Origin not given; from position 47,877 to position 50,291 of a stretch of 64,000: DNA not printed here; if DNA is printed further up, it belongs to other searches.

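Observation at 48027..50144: Asparagine-synthetase (AsnB) fused in-frame to a Dph6-type diphthine-ammonia ligase domain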

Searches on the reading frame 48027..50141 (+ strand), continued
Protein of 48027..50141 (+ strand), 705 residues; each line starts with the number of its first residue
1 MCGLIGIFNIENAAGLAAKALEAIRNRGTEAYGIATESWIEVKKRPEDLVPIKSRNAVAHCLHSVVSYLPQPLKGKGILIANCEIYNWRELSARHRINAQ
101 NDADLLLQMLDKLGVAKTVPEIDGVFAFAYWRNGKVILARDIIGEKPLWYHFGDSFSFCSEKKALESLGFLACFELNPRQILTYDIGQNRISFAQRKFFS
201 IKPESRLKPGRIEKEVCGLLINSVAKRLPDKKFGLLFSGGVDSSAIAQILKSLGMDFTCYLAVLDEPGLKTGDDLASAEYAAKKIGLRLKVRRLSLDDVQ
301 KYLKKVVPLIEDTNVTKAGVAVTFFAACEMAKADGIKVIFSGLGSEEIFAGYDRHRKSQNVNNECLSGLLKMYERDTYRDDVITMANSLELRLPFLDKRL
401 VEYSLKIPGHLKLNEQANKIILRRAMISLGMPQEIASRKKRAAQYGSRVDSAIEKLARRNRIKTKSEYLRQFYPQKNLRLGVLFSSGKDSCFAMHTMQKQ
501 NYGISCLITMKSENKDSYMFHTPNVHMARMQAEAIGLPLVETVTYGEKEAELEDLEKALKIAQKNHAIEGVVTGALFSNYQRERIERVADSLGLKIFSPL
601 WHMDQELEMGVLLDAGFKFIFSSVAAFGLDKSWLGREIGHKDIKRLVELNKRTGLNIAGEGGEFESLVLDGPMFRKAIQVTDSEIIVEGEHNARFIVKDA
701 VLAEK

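Call 6: find_homologous_proteins(query=window:48027-50141:+)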
Query window:48027-50141:+ (705 aa): 1711 proteins with E <= 0.001 among 8000 candidates; the best 120 are listed.
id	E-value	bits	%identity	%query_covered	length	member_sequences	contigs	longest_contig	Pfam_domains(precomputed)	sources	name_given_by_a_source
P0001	0.0e+0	1583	100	100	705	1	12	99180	PF00733.28,PF28410.1,PF24167.2,PF03054.23,PF01902.25,PF13522.12,PF13537.12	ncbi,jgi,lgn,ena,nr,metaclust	ncbi:MAG: ATP-binding protein [archaeon GW2011_AR3]|nr:MAG: ATP-binding protein [archaeon GW2011_AR3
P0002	0.0e+0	1087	67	100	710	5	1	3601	PF00733.28,PF28410.1,PF24167.2,PF06508.20,PF01902.25,PF13522.12,PF13537.12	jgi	-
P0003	0.0e+0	1044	65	100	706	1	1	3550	PF00733.28,PF28410.1,PF24167.2,PF06508.20,PF01902.25,PF13522.12,PF13537.12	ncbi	-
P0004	0.0e+0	1041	64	100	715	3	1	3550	PF00733.28,PF28410.1,PF24167.2,PF01902.25,PF13522.12,PF13537.12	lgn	-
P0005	8.9e-273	925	59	100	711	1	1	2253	PF00733.28,PF28410.1,PF24167.2,PF03054.23,PF01902.25,PF13522.12,PF13537.12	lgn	-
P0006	4.5e-272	922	58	100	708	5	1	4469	PF00733.28,PF28410.1,PF24167.2,PF06508.20,PF01902.25,PF13522.12,PF02540.24,PF13537.12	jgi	jgi:asparagine synthase (glutamine-hydrolysing)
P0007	2.3e-271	920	58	100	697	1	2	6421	PF00733.28,PF28410.1,PF24167.2,PF03054.23,PF01902.25,PF13522.12,PF13537.12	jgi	-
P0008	2.5e-271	920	58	100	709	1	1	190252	PF00733.28,PF28410.1,PF24167.2,PF03054.23,PF01902.25,PF13522.12,PF13537.12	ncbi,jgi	-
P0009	3.7e-268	910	58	100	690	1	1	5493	PF00733.28,PF28410.1,PF24167.2,PF03054.23,PF06508.20,PF01902.25,PF13522.12,PF13537.12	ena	-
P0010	4.1e-268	909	58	100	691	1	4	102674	PF00733.28,PF28410.1,PF24167.2,PF03054.23,PF06508.20,PF01902.25,PF13522.12,PF13537.12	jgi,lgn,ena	-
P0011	5.2e-268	909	57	100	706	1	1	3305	PF00733.28,PF28410.1,PF24167.2,PF03054.23,PF06508.20,PF01902.25,PF13522.12,PF02540.24,PF13537.12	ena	-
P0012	3.7e-267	906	57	100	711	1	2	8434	PF00733.28,PF28410.1,PF24167.2,PF03054.23,PF01902.25,PF13522.12,PF02540.24,PF13537.12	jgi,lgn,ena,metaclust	metaclust:\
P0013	6.9e-267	905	58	100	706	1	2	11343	PF00733.28,PF28410.1,PF24167.2,PF01902.25,PF13522.12,PF02540.24,PF13537.12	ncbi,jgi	jgi:asparagine synthase (glutamine-hydrolysing)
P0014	4.5e-265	899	57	100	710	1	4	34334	PF00733.28,PF28410.1,PF24167.2,PF01902.25,PF13522.12,PF13537.12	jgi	jgi:asparagine synthase (glutamine-hydrolysing)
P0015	1.0e-264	898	57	100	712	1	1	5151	PF00733.28,PF28410.1,PF24167.2,PF01902.25,PF13522.12,PF13537.12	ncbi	-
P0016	5.7e-264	896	58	100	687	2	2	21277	PF00733.28,PF28410.1,PF24167.2,PF06508.20,PF01902.25,PF13522.12,PF13537.12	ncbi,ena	-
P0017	1.1e-263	895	57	97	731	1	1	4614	PF00733.28,PF28410.1,PF24167.2,PF01902.25,PF13522.12,PF13537.12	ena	-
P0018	5.2e-263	893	56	100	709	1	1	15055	PF00733.28,PF28410.1,PF01902.25,PF13522.12,PF02540.24,PF13537.12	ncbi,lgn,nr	ncbi:TIGR00289 family protein [Candidatus Woesearchaeota archaeon]|nr:TIGR00289 family protein [Cand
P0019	9.9e-263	892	57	100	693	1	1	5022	PF00733.28,PF28410.1,PF24167.2,PF03054.23,PF01902.25,PF13522.12,PF13537.12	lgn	-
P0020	2.3e-262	890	57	100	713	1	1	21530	PF00733.28,PF28410.1,PF24167.2,PF01902.25,PF13522.12,PF13537.12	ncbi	-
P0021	2.5e-262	890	56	100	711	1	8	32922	PF00733.28,PF28410.1,PF24167.2,PF01902.25,PF13522.12,PF13537.12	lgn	-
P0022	1.2e-261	888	57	100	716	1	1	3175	PF00733.28,PF28410.1,PF24167.2,PF03054.23,PF06508.20,PF01902.25,PF13522.12,PF13537.12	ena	-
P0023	1.7e-260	884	57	100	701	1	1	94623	PF00733.28,PF28410.1,PF24167.2,PF03054.23,PF06508.20,PF01902.25,PF13522.12,PF13537.12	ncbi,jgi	-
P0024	1.9e-260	884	56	100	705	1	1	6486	PF00733.28,PF28410.1,PF24167.2,PF03054.23,PF01902.25,PF13522.12,PF13537.12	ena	-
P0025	2.4e-260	884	56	100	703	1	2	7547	PF00733.28,PF28410.1,PF24167.2,PF03054.23,PF06508.20,PF01902.25,PF13522.12,PF02540.24,PF13537.12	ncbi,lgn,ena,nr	ncbi:MAG: diphthine--ammonia ligase [Nanoarchaeota archaeon]|nr:diphthine--ammonia ligase [Nanoarcha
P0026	5.0e-260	883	55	100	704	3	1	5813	PF00733.28,PF28410.1,PF24167.2,PF01902.25,PF13522.12,PF13537.12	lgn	-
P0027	7.8e-260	882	55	100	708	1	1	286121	PF00733.28,PF28410.1,PF24167.2,PF03054.23,PF06508.20,PF01902.25,PF13522.12,PF02540.24,PF13537.12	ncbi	-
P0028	8.1e-260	882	56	100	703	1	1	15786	PF00733.28,PF28410.1,PF24167.2,PF03054.23,PF06508.20,PF01902.25,PF13522.12,PF13537.12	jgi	-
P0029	8.3e-260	882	57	100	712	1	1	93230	PF00733.28,PF28410.1,PF24167.2,PF01902.25,PF13522.12,PF13537.12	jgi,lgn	jgi:asparagine synthase (glutamine-hydrolysing)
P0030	9.2e-260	882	56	100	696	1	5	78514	PF00733.28,PF28410.1,PF24167.2,PF06508.20,PF01902.25,PF13522.12,PF13537.12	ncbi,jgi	-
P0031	1.2e-259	881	56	100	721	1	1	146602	PF00733.28,PF28410.1,PF24167.2,PF01902.25,PF13522.12,PF13537.12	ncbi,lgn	-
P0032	1.5e-259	881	56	100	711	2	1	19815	PF00733.28,PF28410.1,PF24167.2,PF01902.25,PF13522.12,PF13537.12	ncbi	ncbi:MAG: diphthine--ammonia ligase [Candidatus Woesearchaeota archaeon]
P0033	6.7e-259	879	56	100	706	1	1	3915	PF00733.28,PF28410.1,PF24167.2,PF06508.20,PF01902.25,PF13522.12,PF13537.12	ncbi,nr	ncbi:diphthine--ammonia ligase [Candidatus Woesearchaeota archaeon]|nr:diphthine--ammonia ligase [Ca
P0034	7.5e-259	879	58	100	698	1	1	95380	PF00733.28,PF28410.1,PF24167.2,PF01902.25,PF13522.12,PF13537.12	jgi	jgi:asparagine synthase (glutamine-hydrolysing)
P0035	1.0e-258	878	56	100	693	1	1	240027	PF00733.28,PF28410.1,PF24167.2,PF03054.23,PF01902.25,PF13522.12,PF13537.12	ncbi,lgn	-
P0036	2.0e-258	877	55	100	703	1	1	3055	PF00733.28,PF28410.1,PF24167.2,PF06508.20,PF01902.25,PF13522.12,PF13537.12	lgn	-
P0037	2.7e-258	877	56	100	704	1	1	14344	PF00733.28,PF28410.1,PF24167.2,PF03054.23,PF01902.25,PF13522.12,PF13537.12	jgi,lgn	jgi:asparagine synthase (glutamine-hydrolysing)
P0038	8.9e-258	875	55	100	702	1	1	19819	PF00733.28,PF28410.1,PF01902.25,PF13522.12,PF02540.24,PF13537.12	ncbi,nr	ncbi:diphthine--ammonia ligase [Candidatus Woesearchaeota archaeon]|nr:MAG: diphthine--ammonia ligas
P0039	1.9e-257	874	56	96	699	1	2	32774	PF00733.28,PF28410.1,PF24167.2,PF03054.23,PF06508.20,PF01902.25,PF13522.12,PF13537.12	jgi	-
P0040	2.8e-257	874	55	100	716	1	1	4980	PF00733.28,PF28410.1,PF24167.2,PF01902.25,PF13522.12,PF13537.12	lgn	-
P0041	3.6e-257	873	59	94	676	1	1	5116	PF00733.28,PF28410.1,PF24167.2,PF01902.25,PF13522.12,PF13537.12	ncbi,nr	ncbi:diphthine--ammonia ligase, partial [Candidatus Woesearchaeota archaeon]|nr:diphthine--ammonia l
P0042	4.3e-257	873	56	100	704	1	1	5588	PF00733.28,PF28410.1,PF24167.2,PF03054.23,PF06508.20,PF01902.25,PF13522.12,PF13537.12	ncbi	-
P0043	5.0e-257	873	56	99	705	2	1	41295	PF00733.28,PF28410.1,PF24167.2,PF03054.23,PF06508.20,PF01902.25,PF13522.12,PF13537.12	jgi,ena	-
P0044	5.6e-257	873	55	100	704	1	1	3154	PF00733.28,PF28410.1,PF24167.2,PF03054.23,PF01902.25,PF13522.12,PF13537.12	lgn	-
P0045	5.9e-257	872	54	100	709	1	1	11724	PF00733.28,PF28410.1,PF24167.2,PF01902.25,PF13522.12,PF13537.12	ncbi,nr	ncbi:MAG: diphthine--ammonia ligase [Nanoarchaeota archaeon]|nr:diphthine--ammonia ligase [Nanoarcha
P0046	6.8e-257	872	55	100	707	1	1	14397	PF00733.28,PF28410.1,PF24167.2,PF03054.23,PF06508.20,PF01902.25,PF13522.12,PF02540.24,PF13537.12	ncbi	-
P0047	7.1e-257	872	56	100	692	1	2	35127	PF00733.28,PF28410.1,PF24167.2,PF03054.23,PF01902.25,PF13522.12,PF13537.12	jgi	jgi:asparagine synthase (glutamine-hydrolysing)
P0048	8.5e-257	872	56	100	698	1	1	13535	PF00733.28,PF28410.1,PF24167.2,PF03054.23,PF06508.20,PF02568.21,PF01902.25,PF13522.12,PF13537.12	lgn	-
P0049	9.1e-257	872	56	100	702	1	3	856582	PF00733.28,PF28410.1,PF24167.2,PF03054.23,PF06508.20,PF01902.25,PF13522.12,PF13537.12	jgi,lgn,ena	jgi:asparagine synthase (glutamine-hydrolysing)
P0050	1.0e-256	872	54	100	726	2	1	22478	PF00733.28,PF28410.1,PF24167.2,PF01902.25,PF13522.12,PF13537.12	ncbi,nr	ncbi:MAG: diphthine--ammonia ligase [Methanolobus sp.]|nr:diphthine--ammonia ligase [Methanolobus sp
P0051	1.2e-256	871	55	100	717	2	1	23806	PF00733.28,PF28410.1,PF24167.2,PF01902.25,PF13522.12,PF13537.12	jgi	jgi:diphthine-ammonia ligase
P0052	1.4e-256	871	56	100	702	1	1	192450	PF00733.28,PF28410.1,PF24167.2,PF03054.23,PF06508.20,PF01902.25,PF13522.12,PF13537.12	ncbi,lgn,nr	ncbi:diphthine--ammonia ligase [Candidatus Woesearchaeota archaeon]|nr:diphthine--ammonia ligase [Ca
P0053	1.8e-256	871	56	100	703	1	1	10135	PF00733.28,PF28410.1,PF24167.2,PF03054.23,PF06508.20,PF01902.25,PF13522.12,PF13537.12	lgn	-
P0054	2.0e-256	871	56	100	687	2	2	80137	PF00733.28,PF28410.1,PF24167.2,PF01902.25,PF13522.12,PF13537.12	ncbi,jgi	-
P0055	2.2e-256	871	57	100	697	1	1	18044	PF00733.28,PF28410.1,PF24167.2,PF03054.23,PF01902.25,PF13522.12,PF13537.12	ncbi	ncbi:MAG: diphthine--ammonia ligase [Nanoarchaeota archaeon]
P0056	5.0e-256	869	57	100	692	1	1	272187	PF00733.28,PF28410.1,PF24167.2,PF01902.25,PF13522.12,PF13537.12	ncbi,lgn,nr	ncbi:MAG: diphthine--ammonia ligase [Candidatus Woesearchaeota archaeon]|nr:diphthine--ammonia ligas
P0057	5.2e-256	869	56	100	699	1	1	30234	PF00733.28,PF28410.1,PF24167.2,PF01507.26,PF03054.23,PF06508.20,PF01171.27,PF01902.25,PF13522.12,PF13537.12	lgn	-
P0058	1.4e-255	868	55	100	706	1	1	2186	PF00733.28,PF28410.1,PF24167.2,PF03054.23,PF06508.20,PF01902.25,PF13522.12,PF13537.12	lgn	-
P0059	1.4e-255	868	53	100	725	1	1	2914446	PF00733.28,PF28410.1,PF24167.2,PF01902.25,PF13522.12,PF13537.12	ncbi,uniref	ncbi:diphthine--ammonia ligase [Methanolobus sp. ZRKC2]|uniref:diphthine--ammonia ligase n=1 Tax=Met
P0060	1.5e-255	868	54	100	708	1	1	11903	PF00733.28,PF28410.1,PF24167.2,PF01902.25,PF13522.12,PF13537.12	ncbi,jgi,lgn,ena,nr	ncbi:MAG: diphthine--ammonia ligase [Nanoarchaeota archaeon]|nr:diphthine--ammonia ligase [Nanoarcha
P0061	4.1e-255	866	56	100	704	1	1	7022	PF00733.28,PF28410.1,PF24167.2,PF03054.23,PF06508.20,PF01171.27,PF01902.25,PF13522.12,PF13537.12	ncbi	-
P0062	5.8e-255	866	56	100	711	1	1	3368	PF00733.28,PF28410.1,PF24167.2,PF03054.23,PF06508.20,PF01902.25,PF13522.12,PF13537.12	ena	-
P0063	6.0e-255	866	56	100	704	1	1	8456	PF00733.28,PF28410.1,PF24167.2,PF03054.23,PF06508.20,PF01902.25,PF13522.12,PF13537.12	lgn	-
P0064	7.9e-255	865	54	100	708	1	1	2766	PF00733.28,PF28410.1,PF24167.2,PF01902.25,PF13522.12,PF13537.12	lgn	-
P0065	1.1e-254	865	55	100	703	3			PF00733.28,PF28410.1,PF24167.2,PF03054.23,PF06508.20,PF01902.25,PF13522.12,PF13537.12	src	-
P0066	1.5e-254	865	54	100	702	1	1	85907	PF00733.28,PF28410.1,PF24167.2,PF06508.20,PF01902.25,PF13522.12,PF02540.24,PF13537.12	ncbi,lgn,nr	ncbi:diphthine--ammonia ligase [Candidatus Woesearchaeota archaeon]|nr:diphthine--ammonia ligase [Ca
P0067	1.6e-254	864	56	100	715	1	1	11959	PF00733.28,PF28410.1,PF24167.2,PF06508.20,PF01902.25,PF13522.12,PF13537.12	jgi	jgi:diphthine-ammonia ligase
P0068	1.7e-254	864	55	100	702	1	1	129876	PF00733.28,PF28410.1,PF24167.2,PF01902.25,PF13522.12,PF13537.12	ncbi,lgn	-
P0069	1.8e-254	864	55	100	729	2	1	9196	PF00733.28,PF28410.1,PF24167.2,PF03054.23,PF06508.20,PF01902.25,PF13522.12,PF13537.12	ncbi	-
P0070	1.9e-254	864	55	100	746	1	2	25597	PF00733.28,PF28410.1,PF24167.2,PF01902.25,PF13522.12,PF13537.12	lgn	-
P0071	2.1e-254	864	55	100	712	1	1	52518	PF00733.28,PF28410.1,PF24167.2,PF03054.23,PF06508.20,PF01902.25,PF13522.12,PF13537.12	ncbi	-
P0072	3.1e-254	863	54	100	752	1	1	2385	PF00733.28,PF28410.1,PF24167.2,PF01902.25,PF13522.12,PF13537.12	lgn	-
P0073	3.5e-254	863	56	100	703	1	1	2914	PF00733.28,PF28410.1,PF24167.2,PF01902.25,PF13522.12,PF13537.12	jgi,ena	-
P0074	3.5e-254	863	55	100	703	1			PF00733.28,PF28410.1,PF24167.2,PF03054.23,PF06508.20,PF01902.25,PF13522.12,PF13537.12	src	-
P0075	3.6e-254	863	56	100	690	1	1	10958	PF00733.28,PF28410.1,PF24167.2,PF01902.25,PF13522.12,PF02540.24,PF13537.12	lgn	-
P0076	3.7e-254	863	55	100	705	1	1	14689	PF00733.28,PF28410.1,PF24167.2,PF03054.23,PF06508.20,PF01902.25,PF13522.12,PF13537.12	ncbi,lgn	-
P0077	4.4e-254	863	56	100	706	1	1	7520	PF00733.28,PF28410.1,PF24167.2,PF01902.25,PF13522.12,PF13537.12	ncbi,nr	ncbi:diphthine--ammonia ligase [Candidatus Woesearchaeota archaeon]|nr:diphthine--ammonia ligase [Ca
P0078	5.3e-254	863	56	100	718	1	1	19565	PF00733.28,PF28410.1,PF01902.25,PF13522.12,PF13537.12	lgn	-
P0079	5.3e-254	863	55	100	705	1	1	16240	PF00733.28,PF28410.1,PF24167.2,PF03054.23,PF06508.20,PF01902.25,PF13522.12,PF02540.24,PF13537.12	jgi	jgi:asparagine synthase (glutamine-hydrolysing)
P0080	7.0e-254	862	56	100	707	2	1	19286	PF00733.28,PF28410.1,PF24167.2,PF03054.23,PF01902.25,PF13522.12,PF13537.12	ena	-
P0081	8.0e-254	862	56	100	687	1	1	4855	PF00733.28,PF28410.1,PF24167.2,PF01902.25,PF13522.12,PF13537.12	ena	-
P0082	8.7e-254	862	55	100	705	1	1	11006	PF00733.28,PF28410.1,PF24167.2,PF03054.23,PF01902.25,PF13522.12,PF13537.12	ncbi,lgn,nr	ncbi:MAG: diphthine--ammonia ligase [Nanoarchaeota archaeon]|nr:diphthine--ammonia ligase [Nanoarcha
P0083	9.1e-254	862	54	100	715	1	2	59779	PF00733.28,PF28410.1,PF24167.2,PF03054.23,PF06508.20,PF01902.25,PF13522.12,PF13537.12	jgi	jgi:diphthine-ammonia ligase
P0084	1.2e-253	862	57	99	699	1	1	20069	PF00733.28,PF28410.1,PF24167.2,PF03054.23,PF06508.20,PF01902.25,PF13522.12,PF13537.12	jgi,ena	-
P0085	2.6e-253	860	60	90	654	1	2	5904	PF00733.28,PF28410.1,PF24167.2,PF01902.25,PF13522.12,PF13537.12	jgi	-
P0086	3.1e-253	860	55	100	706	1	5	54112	PF00733.28,PF28410.1,PF24167.2,PF03054.23,PF06508.20,PF01902.25,PF13522.12,PF13537.12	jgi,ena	-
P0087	4.2e-253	860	55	98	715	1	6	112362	PF00733.28,PF28410.1,PF24167.2,PF03054.23,PF06508.20,PF01902.25,PF13522.12,PF13537.12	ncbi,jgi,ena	-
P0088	5.1e-253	859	55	99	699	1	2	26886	PF00733.28,PF28410.1,PF24167.2,PF03054.23,PF06508.20,PF01902.25,PF13522.12,PF13537.12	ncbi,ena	-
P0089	5.4e-253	859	55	100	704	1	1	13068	PF00733.28,PF28410.1,PF24167.2,PF03054.23,PF06508.20,PF01902.25,PF13522.12,PF13537.12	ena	-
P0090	7.2e-253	859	56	100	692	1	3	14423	PF00733.28,PF28410.1,PF24167.2,PF01902.25,PF13522.12,PF13537.12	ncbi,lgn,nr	ncbi:diphthine--ammonia ligase [Candidatus Woesearchaeota archaeon]|nr:diphthine--ammonia ligase [Ca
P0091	7.2e-253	859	57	100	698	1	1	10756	PF00733.28,PF28410.1,PF24167.2,PF03054.23,PF06508.20,PF01902.25,PF13522.12,PF02540.24,PF13537.12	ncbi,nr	ncbi:MAG: diphthine--ammonia ligase [Nanoarchaeota archaeon]|nr:diphthine--ammonia ligase [Nanoarcha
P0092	8.9e-253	859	56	100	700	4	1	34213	PF00733.28,PF28410.1,PF24167.2,PF03054.23,PF06508.20,PF01902.25,PF13522.12,PF13537.12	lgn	-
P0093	1.1e-252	858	54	100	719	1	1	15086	PF00733.28,PF28410.1,PF24167.2,PF01902.25,PF13522.12,PF13537.12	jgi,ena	-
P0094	1.2e-252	858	54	100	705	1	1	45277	PF00733.28,PF28410.1,PF24167.2,PF03054.23,PF06508.20,PF01902.25,PF13522.12,PF13537.12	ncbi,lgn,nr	ncbi:MAG: diphthine--ammonia ligase [Nanoarchaeota archaeon]|nr:diphthine--ammonia ligase [Nanoarcha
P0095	1.3e-252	858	55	100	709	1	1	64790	PF00733.28,PF28410.1,PF24167.2,PF03054.23,PF01902.25,PF13522.12,PF13537.12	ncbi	ncbi:MAG: diphthine--ammonia ligase [Candidatus Woesearchaeota archaeon]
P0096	1.9e-252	858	56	100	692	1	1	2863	PF00733.28,PF28410.1,PF24167.2,PF03054.23,PF06508.20,PF01902.25,PF13522.12,PF13537.12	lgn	-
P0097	2.2e-252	857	55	100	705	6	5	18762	PF00733.28,PF28410.1,PF24167.2,PF03054.23,PF06508.20,PF01902.25,PF13522.12,PF13537.12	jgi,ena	-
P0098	2.4e-252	857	55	100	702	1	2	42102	PF00733.28,PF28410.1,PF24167.2,PF03054.23,PF06508.20,PF01902.25,PF13522.12,PF13537.12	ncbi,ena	-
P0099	2.5e-252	857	56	100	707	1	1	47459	PF00733.28,PF28410.1,PF24167.2,PF03054.23,PF01902.25,PF13522.12,PF13537.12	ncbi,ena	-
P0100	2.7e-252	857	54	100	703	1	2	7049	PF00733.28,PF28410.1,PF24167.2,PF03054.23,PF06508.20,PF01902.25,PF13522.12,PF13537.12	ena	-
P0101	3.2e-252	857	55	100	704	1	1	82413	PF00733.28,PF28410.1,PF24167.2,PF03054.23,PF06508.20,PF01902.25,PF13522.12,PF13537.12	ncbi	-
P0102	3.3e-252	857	55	100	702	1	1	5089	PF00733.28,PF28410.1,PF24167.2,PF03054.23,PF06508.20,PF01902.25,PF13522.12,PF13537.12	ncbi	-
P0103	3.7e-252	857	54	100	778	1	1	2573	PF00733.28,PF28410.1,PF24167.2,PF01902.25,PF13522.12,PF13537.12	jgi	jgi:diphthine-ammonia ligase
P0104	4.4e-252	856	57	99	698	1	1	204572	PF00733.28,PF28410.1,PF24167.2,PF03054.23,PF01902.25,PF13522.12,PF13537.12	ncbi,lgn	-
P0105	5.3e-252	856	56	100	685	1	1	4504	PF00733.28,PF28410.1,PF24167.2,PF01902.25,PF13522.12,PF13537.12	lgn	-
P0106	5.7e-252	856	55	100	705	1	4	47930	PF00733.28,PF28410.1,PF24167.2,PF03054.23,PF06508.20,PF01902.25,PF13522.12,PF13537.12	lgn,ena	-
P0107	5.9e-252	856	56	100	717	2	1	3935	PF00733.28,PF28410.1,PF24167.2,PF03054.23,PF06508.20,PF01902.25,PF13522.12,PF13537.12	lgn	-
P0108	6.2e-252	856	55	100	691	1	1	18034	PF00733.28,PF28410.1,PF24167.2,PF03054.23,PF02568.21,PF01902.25,PF13522.12,PF13537.12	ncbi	-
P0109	8.2e-252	856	54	100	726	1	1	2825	PF00733.28,PF28410.1,PF24167.2,PF01902.25,PF13522.12,PF13537.12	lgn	-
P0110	8.2e-252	856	56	100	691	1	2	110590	PF00733.28,PF28410.1,PF06508.20,PF01902.25,PF13522.12,PF13537.12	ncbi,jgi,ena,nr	ncbi:diphthine--ammonia ligase [Candidatus Woesearchaeota archaeon]|nr:MAG: diphthine--ammonia ligas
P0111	8.6e-252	855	55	100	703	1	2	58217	PF00733.28,PF28410.1,PF24167.2,PF01902.25,PF13522.12,PF13537.12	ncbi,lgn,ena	-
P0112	8.9e-252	855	55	100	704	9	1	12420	PF00733.28,PF28410.1,PF24167.2,PF03054.23,PF06508.20,PF01902.25,PF13522.12,PF13537.12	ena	-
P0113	9.1e-252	855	55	100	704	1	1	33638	PF00733.28,PF28410.1,PF24167.2,PF03054.23,PF06508.20,PF01902.25,PF13522.12,PF13537.12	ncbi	-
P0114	9.5e-252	855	56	100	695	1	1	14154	PF00733.28,PF28410.1,PF24167.2,PF03054.23,PF06508.20,PF01902.25,PF13522.12,PF13537.12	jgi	jgi:diphthine-ammonia ligase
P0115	1.5e-251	855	54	100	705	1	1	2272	PF00733.28,PF28410.1,PF24167.2,PF03054.23,PF06508.20,PF01171.27,PF01902.25,PF13522.12,PF13537.12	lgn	-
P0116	1.9e-251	854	54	100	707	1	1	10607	PF00733.28,PF28410.1,PF24167.2,PF01902.25,PF13522.12,PF13537.12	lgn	-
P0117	2.5e-251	854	54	100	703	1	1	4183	PF00733.28,PF28410.1,PF24167.2,PF03054.23,PF06508.20,PF01902.25,PF13522.12,PF13537.12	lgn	-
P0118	2.6e-251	854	55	100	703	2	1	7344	PF00733.28,PF28410.1,PF24167.2,PF03054.23,PF06508.20,PF01902.25,PF13522.12,PF13537.12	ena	-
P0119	3.6e-251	853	55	100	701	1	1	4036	PF00733.28,PF28410.1,PF24167.2,PF01902.25,PF13522.12,PF13537.12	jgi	jgi:asparagine synthase (glutamine-hydrolysing)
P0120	4.2e-251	853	55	100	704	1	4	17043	PF00733.28,PF28410.1,PF24167.2,PF03054.23,PF06508.20,PF01902.25,PF13522.12,PF13537.12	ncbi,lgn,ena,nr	ncbi:MAG TPA: diphthine--ammonia ligase [Candidatus Nanoarchaeia archaeon]|nr:diphthine--ammonia lig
